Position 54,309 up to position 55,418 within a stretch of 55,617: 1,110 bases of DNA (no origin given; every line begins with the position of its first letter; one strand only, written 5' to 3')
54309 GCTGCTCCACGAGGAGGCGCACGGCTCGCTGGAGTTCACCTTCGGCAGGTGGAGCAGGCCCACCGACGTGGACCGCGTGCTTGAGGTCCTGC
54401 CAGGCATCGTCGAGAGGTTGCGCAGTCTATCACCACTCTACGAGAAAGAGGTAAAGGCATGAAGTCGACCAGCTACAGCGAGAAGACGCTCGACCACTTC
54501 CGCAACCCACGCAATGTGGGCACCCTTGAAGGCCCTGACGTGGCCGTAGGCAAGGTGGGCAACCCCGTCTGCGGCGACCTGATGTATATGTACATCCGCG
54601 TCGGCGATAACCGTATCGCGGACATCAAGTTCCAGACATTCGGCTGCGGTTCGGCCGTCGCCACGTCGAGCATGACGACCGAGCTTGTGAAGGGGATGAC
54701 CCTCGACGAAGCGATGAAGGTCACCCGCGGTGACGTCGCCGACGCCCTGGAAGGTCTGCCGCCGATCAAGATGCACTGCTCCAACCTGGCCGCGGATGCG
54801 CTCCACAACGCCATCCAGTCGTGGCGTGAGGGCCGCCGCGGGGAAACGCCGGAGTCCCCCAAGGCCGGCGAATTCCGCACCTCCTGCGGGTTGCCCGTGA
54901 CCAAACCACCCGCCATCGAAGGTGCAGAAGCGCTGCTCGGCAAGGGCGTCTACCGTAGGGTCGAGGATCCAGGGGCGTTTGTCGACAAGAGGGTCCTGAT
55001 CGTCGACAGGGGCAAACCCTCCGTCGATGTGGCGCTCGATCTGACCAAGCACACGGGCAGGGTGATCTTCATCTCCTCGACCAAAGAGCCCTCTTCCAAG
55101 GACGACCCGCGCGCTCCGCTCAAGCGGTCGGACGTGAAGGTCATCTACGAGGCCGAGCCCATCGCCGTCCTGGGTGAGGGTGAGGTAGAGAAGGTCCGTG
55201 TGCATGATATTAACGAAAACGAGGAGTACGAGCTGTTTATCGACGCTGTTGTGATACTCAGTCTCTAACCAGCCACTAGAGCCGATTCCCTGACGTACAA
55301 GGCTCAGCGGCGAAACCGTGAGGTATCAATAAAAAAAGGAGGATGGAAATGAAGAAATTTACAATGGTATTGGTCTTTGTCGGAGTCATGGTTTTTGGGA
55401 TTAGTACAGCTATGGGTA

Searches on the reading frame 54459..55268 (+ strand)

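Call 60: search_protein_families(library=pfam, proteins=[window:54459-55268:+], max_evalue=0.00001)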
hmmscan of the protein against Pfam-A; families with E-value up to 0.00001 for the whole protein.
window:54459-55268:+ (269 aa): 1 family
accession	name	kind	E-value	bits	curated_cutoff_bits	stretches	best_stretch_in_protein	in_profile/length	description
PF01592.21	NifU_N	-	9.3e-45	152.3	22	1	6-124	2-122/127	NifU-like N terminal domain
